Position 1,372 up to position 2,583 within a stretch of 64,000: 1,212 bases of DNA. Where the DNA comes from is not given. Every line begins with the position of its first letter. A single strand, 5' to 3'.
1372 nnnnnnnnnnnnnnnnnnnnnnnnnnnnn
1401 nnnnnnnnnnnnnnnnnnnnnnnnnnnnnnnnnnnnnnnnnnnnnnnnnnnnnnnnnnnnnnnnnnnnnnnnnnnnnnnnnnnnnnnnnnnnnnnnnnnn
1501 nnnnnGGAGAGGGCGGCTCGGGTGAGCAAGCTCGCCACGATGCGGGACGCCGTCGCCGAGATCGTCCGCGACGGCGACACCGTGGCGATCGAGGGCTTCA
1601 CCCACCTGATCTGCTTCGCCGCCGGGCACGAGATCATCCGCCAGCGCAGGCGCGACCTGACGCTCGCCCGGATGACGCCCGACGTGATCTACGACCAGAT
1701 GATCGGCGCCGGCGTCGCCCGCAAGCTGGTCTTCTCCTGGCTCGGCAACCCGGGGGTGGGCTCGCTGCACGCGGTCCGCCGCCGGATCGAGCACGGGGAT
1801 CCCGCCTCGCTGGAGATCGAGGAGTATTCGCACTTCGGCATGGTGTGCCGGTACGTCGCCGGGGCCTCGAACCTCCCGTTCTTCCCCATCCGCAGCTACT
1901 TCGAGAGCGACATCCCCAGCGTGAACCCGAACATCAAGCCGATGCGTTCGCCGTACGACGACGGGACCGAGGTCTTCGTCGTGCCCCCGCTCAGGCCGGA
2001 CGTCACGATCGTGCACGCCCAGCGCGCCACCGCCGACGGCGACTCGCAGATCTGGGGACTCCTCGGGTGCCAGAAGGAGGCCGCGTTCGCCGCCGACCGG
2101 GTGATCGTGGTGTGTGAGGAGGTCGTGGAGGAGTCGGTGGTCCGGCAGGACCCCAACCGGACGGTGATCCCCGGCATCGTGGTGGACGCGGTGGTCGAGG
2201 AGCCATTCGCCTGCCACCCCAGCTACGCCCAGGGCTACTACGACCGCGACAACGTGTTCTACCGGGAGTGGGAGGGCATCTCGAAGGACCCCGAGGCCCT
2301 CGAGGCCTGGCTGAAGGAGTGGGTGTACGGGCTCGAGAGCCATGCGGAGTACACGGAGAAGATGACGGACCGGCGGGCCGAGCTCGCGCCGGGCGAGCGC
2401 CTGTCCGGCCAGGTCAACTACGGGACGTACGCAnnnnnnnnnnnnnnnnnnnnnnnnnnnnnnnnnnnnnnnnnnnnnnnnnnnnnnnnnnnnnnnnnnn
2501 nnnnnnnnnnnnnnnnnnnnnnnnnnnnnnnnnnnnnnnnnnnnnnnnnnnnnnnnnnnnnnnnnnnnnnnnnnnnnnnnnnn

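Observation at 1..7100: Seven-gene, fully translationally coupled catabolic operon (ALDH, GabT-like AT, CoA-transferase A and B, second AT, HDAC-family deacetylase, pyruvate kinase), probably for diamine or omega-amino-acid catabolism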

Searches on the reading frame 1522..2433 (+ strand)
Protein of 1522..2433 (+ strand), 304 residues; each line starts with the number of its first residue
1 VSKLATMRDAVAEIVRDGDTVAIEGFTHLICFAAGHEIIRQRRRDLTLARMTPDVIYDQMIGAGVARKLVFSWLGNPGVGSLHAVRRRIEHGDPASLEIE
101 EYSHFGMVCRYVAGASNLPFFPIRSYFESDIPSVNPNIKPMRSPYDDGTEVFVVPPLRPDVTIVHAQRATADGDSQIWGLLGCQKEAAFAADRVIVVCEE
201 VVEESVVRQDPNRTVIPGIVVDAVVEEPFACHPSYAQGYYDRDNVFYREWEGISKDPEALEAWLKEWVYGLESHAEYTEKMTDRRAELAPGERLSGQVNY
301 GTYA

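Call 5: search_protein_families(library=pfam, proteins=[window:1522-2433:+])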
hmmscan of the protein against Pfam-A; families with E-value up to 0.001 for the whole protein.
window:1522-2433:+ (304 aa): 1 family
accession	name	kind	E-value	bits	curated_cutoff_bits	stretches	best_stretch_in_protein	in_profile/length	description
PF01144.29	CoA_trans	-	1.4e-21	77.4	23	1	6-226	3-216/217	Coenzyme A transferase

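Call 6: search_protein_families(library=ncbifam, proteins=[window:1522-2433:+])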
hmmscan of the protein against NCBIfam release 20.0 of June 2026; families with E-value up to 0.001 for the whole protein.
window:1522-2433:+ (304 aa): 2 families
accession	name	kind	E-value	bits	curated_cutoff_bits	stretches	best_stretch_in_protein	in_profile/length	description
TIGR02429.1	pcaI_scoA_fam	subfamily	1.6e-05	24.4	128.5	1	5-226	7-218/222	3-oxoacid CoA-transferase subunit A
NF007394.0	PRK09920.1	equivalog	1.9e-05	24.4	315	1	147-225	137-214/219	acetate CoA-transferase subunit alpha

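Call 15: search_solved_structures(query=window:1522-2433:+, max_evalue=0.01)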
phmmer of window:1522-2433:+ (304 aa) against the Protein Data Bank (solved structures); distinct sequences matched with E-value up to 0.01: 5.
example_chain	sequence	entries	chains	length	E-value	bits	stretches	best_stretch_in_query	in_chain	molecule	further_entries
1poi_A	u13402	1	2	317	1.7e-46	162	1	2-284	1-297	GLUTACONATE COENZYME A-TRANSFERASE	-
6co6_A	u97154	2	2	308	3.8e-15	59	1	5-275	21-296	Probable CoA-transferase alpha subunit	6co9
6coj_A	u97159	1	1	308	7e-15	58.1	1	6-275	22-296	Probable CoA-transferase alpha subunit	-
6con_A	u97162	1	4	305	6e-13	51.8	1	4-272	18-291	CoA-transferase subunit alpha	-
5mzw_A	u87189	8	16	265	1.8e-12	50.3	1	5-253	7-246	Glutaconate CoA-transferase family, subunit A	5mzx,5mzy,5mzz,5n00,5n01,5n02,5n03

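Call 21: find_homologous_proteins(query=window:1522-2433:+)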
Query window:1522-2433:+ (304 aa): 8000 proteins with E <= 0.001 among 8000 candidates; the best 120 are listed.
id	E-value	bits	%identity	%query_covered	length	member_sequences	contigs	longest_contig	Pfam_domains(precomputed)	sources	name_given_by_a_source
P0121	1.3e-180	617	86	100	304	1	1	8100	PF01144.30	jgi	jgi:glutaconate CoA-transferase subunit A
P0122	2.3e-180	616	86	100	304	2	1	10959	PF01144.30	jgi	jgi:glutaconate CoA-transferase, subunit A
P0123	4.1e-180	616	85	100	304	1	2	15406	PF01144.30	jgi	jgi:glutaconate CoA-transferase, subunit A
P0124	2.0e-178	610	85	100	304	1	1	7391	PF01144.30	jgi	jgi:glutaconate CoA-transferase subunit A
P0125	3.2e-177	606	86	100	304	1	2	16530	PF01144.30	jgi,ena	-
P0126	1.9e-176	604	85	100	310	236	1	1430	PF01144.30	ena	-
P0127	5.3e-176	602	86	100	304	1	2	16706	PF01144.30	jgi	-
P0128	3.6e-175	599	86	100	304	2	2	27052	PF01144.30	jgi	-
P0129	4.9e-175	599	86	100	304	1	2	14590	PF01144.30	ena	-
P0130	6.4e-175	599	84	100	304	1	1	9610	PF01144.30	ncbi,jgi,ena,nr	ncbi:MAG TPA: CoA-transferase [Actinomycetota bacterium]|jgi:glutaconate CoA-transferase subunit A|n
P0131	1.5e-174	597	85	100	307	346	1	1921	PF01144.30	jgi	jgi:glutaconate CoA-transferase subunit A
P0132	3.7e-174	596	85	100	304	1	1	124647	PF01144.30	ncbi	-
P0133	3.9e-174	596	84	100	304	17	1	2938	PF01144.30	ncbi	-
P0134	2.8e-173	593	85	100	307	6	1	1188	PF01144.30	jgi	jgi:glutaconate CoA-transferase subunit A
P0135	1.3e-172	591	84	99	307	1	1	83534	PF01144.30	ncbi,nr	ncbi:MAG TPA: CoA-transferase [Actinomycetota bacterium]|nr:CoA-transferase [Actinomycetota bacteriu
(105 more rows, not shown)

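Call 24: find_related_loci(query=A1, collection=genome_contigs, flank=10000)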
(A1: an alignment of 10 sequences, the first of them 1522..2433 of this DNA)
Query A1 (304 aa) in genome_contigs; peptide patterns used: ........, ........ (x = any residue, [..] = any of these).
600 stretches matched a pattern (row limit reached: there are more); 541 encode a relative of the query (tblastn E <= 1e-3); the best 80 are kept; 80 distinct loci.
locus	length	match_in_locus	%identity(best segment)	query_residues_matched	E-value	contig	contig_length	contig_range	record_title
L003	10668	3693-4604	91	1-304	0e+0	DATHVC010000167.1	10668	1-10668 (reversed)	MAG TPA_asm: Actinomycetota bacterium isolate SMAG_U16123 k141_941900, whole genome shotgun sequence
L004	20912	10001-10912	89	1-304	0e+0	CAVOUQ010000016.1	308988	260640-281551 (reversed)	MAG: uncultured Actinomycetes bacterium isolate MFD10007.bin.2.82 genome assembly, contig: contig_26632, whole genome sh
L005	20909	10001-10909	88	2-304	0e+0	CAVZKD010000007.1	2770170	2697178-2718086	MAG: uncultured Actinomycetes bacterium isolate MFD00962.bin.2.293 genome assembly, contig: contig_29796, whole genome s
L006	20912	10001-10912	88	1-304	0e+0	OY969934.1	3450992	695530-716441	MAG: uncultured Actinomycetes bacterium isolate MFD04944.bin.1.31 genome assembly, chromosome: 1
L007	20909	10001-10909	87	2-304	0e+0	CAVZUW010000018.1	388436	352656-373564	MAG: uncultured Actinomycetes bacterium isolate MFD09267.bin.2.223 genome assembly, contig: contig_9255, whole genome sh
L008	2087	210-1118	88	2-304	0e+0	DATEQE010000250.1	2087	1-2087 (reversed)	MAG TPA_asm: Actinomycetota bacterium isolate SMAG_U9039 k141_90244, whole genome shotgun sequence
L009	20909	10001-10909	87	2-304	0e+0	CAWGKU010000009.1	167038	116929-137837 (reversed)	MAG: uncultured Actinomycetes bacterium isolate MFD02159.bin.1.20 genome assembly, contig: contig_71285, whole genome sh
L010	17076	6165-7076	86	1-304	0e+0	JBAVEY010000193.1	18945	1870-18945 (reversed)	MAG: Actinomycetota bacterium isolate MFD04307_ilm_asm_bin8 k127_216422, whole genome shotgun sequence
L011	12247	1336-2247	86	1-304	0e+0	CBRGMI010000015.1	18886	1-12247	MAG TPA_asm: uncultured bacterium isolate SRR11839387_binner23_Refined_27 genome assembly, contig: ERZ27397406.794, whol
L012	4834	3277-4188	85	1-304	0e+0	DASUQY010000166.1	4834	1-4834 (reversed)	MAG TPA_asm: Actinomycetota bacterium isolate SMAG_U1693 k141_1859660, whole genome shotgun sequence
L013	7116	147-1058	83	1-304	2e-176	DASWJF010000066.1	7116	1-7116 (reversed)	MAG TPA_asm: Actinomycetota bacterium isolate SMAG_U2888 k141_3009475, whole genome shotgun sequence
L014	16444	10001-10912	83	1-304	1e-175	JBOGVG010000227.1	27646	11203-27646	MAG: Actinomycetota bacterium isolate SC-S_metawrap_bin.145 k127_2267872, whole genome shotgun sequence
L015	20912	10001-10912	82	2-304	3e-175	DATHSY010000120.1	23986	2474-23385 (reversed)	MAG TPA_asm: Actinomycetota bacterium isolate SMAG_U16063 k141_492700, whole genome shotgun sequence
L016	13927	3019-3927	84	2-303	3e-174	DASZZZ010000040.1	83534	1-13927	MAG TPA_asm: Actinomycetota bacterium isolate SMAG_U6659 k141_4425992, whole genome shotgun sequence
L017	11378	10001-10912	88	1-304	9e-174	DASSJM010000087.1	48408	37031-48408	MAG TPA_asm: Actinomycetota bacterium isolate SMAG_U1115 k141_387635, whole genome shotgun sequence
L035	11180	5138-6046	80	2-304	8e-166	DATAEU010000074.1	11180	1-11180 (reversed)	MAG TPA_asm: Actinomycetota bacterium isolate SMAG_U6785 k141_4501130, whole genome shotgun sequence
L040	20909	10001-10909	78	3-304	6e-164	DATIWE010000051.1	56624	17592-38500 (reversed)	MAG TPA_asm: Actinomycetota bacterium isolate SMAG_U15215 k141_2979627, whole genome shotgun sequence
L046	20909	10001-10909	78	2-304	6e-160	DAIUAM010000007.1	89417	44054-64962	MAG TPA_asm: Actinomycetota bacterium isolate CTOTU41495 NODE_107_length_89417_cov_10.837694, whole genome shotgun seque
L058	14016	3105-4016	80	2-304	7e-157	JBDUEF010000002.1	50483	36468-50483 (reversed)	MAG: Actinomycetota bacterium isolate cluster4_bin.89 NODE_608_length_50483_cov_16.130999, whole genome shotgun sequence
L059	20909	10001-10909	75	1-303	1e-156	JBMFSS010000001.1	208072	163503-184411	MAG: Candidatus Limnocylindrales bacterium isolate KM4345-31 NODE_3_length_208072_cov_8.984751, whole genome shotgun seq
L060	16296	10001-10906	76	2-303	3e-156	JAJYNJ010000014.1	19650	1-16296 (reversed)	MAG: Chloroflexi bacterium isolate DBS2-4.bin61 NODE_4809_length_19650_cov_6.13927, whole genome shotgun sequence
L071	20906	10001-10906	75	2-303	1e-152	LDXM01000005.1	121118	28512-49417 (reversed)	MAG: Chloroflexi bacterium CSP1-4 XU10_C0005, whole genome shotgun sequence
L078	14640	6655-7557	73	3-303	4e-151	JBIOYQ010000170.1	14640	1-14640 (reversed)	MAG: Actinomycetota bacterium isolate MAG026 k127_4573248, whole genome shotgun sequence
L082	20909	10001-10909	74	2-303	3e-151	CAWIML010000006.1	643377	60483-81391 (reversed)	MAG: uncultured Chloroflexia bacterium isolate MFD05176.bin.2.263 genome assembly, contig: contig_20479, whole genome sh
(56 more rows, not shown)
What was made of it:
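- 1522..2436 (+): Glutaconate-type (family I) CoA-transferase subunit A, 304 aa, GTG start. CoA_trans 1.4e-21 (call 5); 1poi_A 1.7e-46 against IpdA 3.8e-15 and AibA 1.8e-12 (call 15); 73-91% identical in 80 species (call 24).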

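Call 29: search_protein_families(library=pfam, proteins=[L071:3795-4586:+, L071:4719-6128:+, L071:6159-6884:+, L071:6884-7579:+, L071:7600-8472:+, L071:8472-9545:+, L071:9570-9989:+, L071:11711-12214:-, L071:12250-13830:-, L071:2481-3695:-])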
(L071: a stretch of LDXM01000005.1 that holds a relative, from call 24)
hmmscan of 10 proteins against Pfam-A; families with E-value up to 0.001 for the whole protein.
L071:3795-4586:+ (264 aa): 2 families
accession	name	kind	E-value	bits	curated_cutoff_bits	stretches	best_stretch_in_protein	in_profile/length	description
PF00378.25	ECH_1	-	1.8e-70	237.6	27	1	13-261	2-249/251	Enoyl-CoA hydratase/isomerase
PF16113.10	ECH_2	-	5.7e-25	89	27.2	1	18-158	2-144/335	Enoyl-CoA hydratase/isomerase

L071:4719-6128:+ (470 aa): 1 family
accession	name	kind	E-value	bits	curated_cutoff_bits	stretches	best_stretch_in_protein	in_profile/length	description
PF13458.12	Peripla_BP_6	-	1.2e-31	111.1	31.7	1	76-420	2-323/343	Periplasmic binding protein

L071:6159-6884:+ (242 aa): 2 families
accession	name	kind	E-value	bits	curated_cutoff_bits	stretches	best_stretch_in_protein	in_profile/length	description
PF00005.33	ABC_tran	-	8.1e-27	94.9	25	1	21-164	2-134/137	ABC transporter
PF12399.14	BCA_ABC_TP_C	-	9.6e-07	28.7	25.5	1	215-238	1-24/27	Branched-chain amino acid ATP-binding cassette transporter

L071:6884-7579:+ (232 aa): 3 families
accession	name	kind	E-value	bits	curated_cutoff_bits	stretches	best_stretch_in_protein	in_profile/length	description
PF00005.33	ABC_tran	-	1.3e-30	107.2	25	1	20-159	2-134/137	ABC transporter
PF13304.12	AAA_21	-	2.7e-11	44.6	27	2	33-100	3-83/304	AAA domain, putative AbiEii toxin, Type IV TA system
PF13555.12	AAA_29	-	0.00062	19.9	27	0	26-55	21-48/61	P-loop containing region of AAA domain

L071:7600-8472:+ (291 aa): 1 family
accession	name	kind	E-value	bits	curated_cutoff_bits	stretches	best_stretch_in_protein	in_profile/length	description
PF02653.21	BPD_transp_2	-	2.2e-31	109.4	26.8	1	8-273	3-268/269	Branched-chain amino acid transport system / permease component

L071:8472-9545:+ (358 aa): 1 family
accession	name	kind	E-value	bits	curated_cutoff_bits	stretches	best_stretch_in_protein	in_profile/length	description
PF02653.21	BPD_transp_2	-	8.1e-33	114.1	26.8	1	51-307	5-266/269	Branched-chain amino acid transport system / permease component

L071:9570-9989:+ (140 aa): 1 family
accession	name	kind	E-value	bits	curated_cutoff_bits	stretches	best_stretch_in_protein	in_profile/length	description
PF00582.32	Usp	-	1.4e-27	97.4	24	1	1-134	1-141/141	Universal stress protein family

L071:11711-12214:- (168 aa): 2 families
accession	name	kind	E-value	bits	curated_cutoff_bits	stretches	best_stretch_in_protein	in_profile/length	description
PF22570.1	LiaF-TM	-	9.4e-06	26.8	27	0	84-162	22-97/98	LiaF transmembrane domain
PF18917.5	LiaI-LiaF-like_TM1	-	0.0003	21.2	27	0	117-156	2-42/42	LiaI-LiaF-like transmembrane region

L071:12250-13830:- (527 aa): 1 family
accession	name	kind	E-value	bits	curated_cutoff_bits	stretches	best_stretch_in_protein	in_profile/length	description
PF09043.17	Lys-AminoMut_A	-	1.1e-27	97.1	25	1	12-303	11-288/508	D-Lysine 5,6-aminomutase TIM-barrel domain of alpha subunit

L071:2481-3695:- (405 aa): 1 family
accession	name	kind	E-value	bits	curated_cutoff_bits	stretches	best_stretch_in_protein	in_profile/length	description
PF02515.22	CoA_transf_3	-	1.6e-119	399.8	23.3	1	7-381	1-366/366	CoA-transferase family III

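Call 30: search_protein_families(library=pfam, proteins=[L059:5211-6167:+, L059:7956-8423:+, L059:13248-13892:-, L059:13901-15463:-, L059:15763-16878:+, L046:13444-14499:+, L016:5961-7571:+, L078:10372-11265:+, L078:12732-13214:+, L078:13230-14639:+])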
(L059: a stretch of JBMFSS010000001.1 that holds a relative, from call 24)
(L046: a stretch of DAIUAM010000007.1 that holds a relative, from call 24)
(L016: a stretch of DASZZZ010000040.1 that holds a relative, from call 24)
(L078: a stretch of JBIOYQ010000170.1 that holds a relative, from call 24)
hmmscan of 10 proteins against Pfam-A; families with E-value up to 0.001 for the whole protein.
L059:5211-6167:+ (319 aa): 3 families
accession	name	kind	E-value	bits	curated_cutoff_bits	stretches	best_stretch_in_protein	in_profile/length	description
PF13344.12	Hydrolase_6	-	2.4e-20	72.9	27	1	21-115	2-96/101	Haloacid dehalogenase-like hydrolase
PF13242.12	Hydrolase_like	-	1.1e-16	60.9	22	1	222-299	2-72/75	HAD-hyrolase-like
PF00702.32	Hydrolase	-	8e-08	33.3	26.4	1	17-269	1-191/191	haloacid dehalogenase-like hydrolase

L059:7956-8423:+ (156 aa): 0 families

L059:13248-13892:- (215 aa): 0 families

L059:13901-15463:- (521 aa): 1 family
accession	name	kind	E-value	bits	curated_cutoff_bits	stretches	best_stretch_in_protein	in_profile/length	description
PF09043.17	Lys-AminoMut_A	-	3.3e-23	82.4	25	1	4-289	14-286/508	D-Lysine 5,6-aminomutase TIM-barrel domain of alpha subunit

L059:15763-16878:+ (372 aa): 4 families
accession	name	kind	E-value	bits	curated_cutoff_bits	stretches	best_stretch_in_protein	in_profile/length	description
PF00990.26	GGDEF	-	3.8e-46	157.2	23.8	1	189-346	2-161/161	Diguanylate cyclase, GGDEF domain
PF13185.12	GAF_2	-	4.7e-05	24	28.6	1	39-175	2-135/136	GAF domain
PF13492.12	GAF_3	-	5.7e-05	24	27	1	48-177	9-129/129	GAF domain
PF01590.32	GAF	-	9e-05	23.5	22.4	1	42-174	3-132/133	GAF domain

L046:13444-14499:+ (352 aa): 3 families
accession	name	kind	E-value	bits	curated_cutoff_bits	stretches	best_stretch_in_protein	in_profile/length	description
PF08240.17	ADH_N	-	4.5e-27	94.8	23.5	1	24-134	1-103/104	Alcohol dehydrogenase GroES-like domain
PF00107.32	ADH_zinc_N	-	6.3e-25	88.1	31.8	1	175-303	1-128/129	Zinc-binding dehydrogenase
PF13602.12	ADH_zinc_N_2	-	1e-08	36.6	27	1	209-332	2-126/134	Zinc-binding dehydrogenase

L016:5961-7571:+ (537 aa): 2 families
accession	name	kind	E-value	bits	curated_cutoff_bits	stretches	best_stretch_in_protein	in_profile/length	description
PF07969.17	Amidohydro_3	-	3.4e-67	228.4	29.7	1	69-528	1-471/472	Amidohydrolase family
PF01979.26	Amidohydro_1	-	2.8e-13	50.3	25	1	200-527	24-344/345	Amidohydrolase family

L078:10372-11265:+ (298 aa): 0 families

L078:12732-13214:+ (161 aa): 3 families
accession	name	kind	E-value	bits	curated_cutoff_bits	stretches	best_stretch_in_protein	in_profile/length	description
PF01799.25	Fer2_2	-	1.6e-33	115.1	30.3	1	75-147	1-74/75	[2Fe-2S] binding domain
PF00111.32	Fer2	-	4.6e-07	30.1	21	1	7-61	1-55/77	2Fe-2S iron-sulfur cluster binding domain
PF13085.11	Fer2_3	-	3e-05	24.4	27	1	40-80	51-90/107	2Fe-2S iron-sulfur cluster binding domain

L078:13230-14639:+ (470 aa): 2 families
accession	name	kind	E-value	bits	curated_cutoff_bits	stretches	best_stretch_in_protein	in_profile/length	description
PF02738.23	MoCoBD_1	-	1.8e-75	253.6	27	1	154-399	2-244/244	Molybdopterin cofactor-binding domain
PF01315.27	Ald_Xan_dh_C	-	1.1e-27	97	31.3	1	24-137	2-110/110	Aldehyde oxidase and xanthine dehydrogenase, a/b hammerhead domain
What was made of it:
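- Both fit an 'amide -> amine -> aldehyde -> acid' logic around AT2 (call 30). L016 has a different amidohydrolase after AT2, at the HDAC position (call 30).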
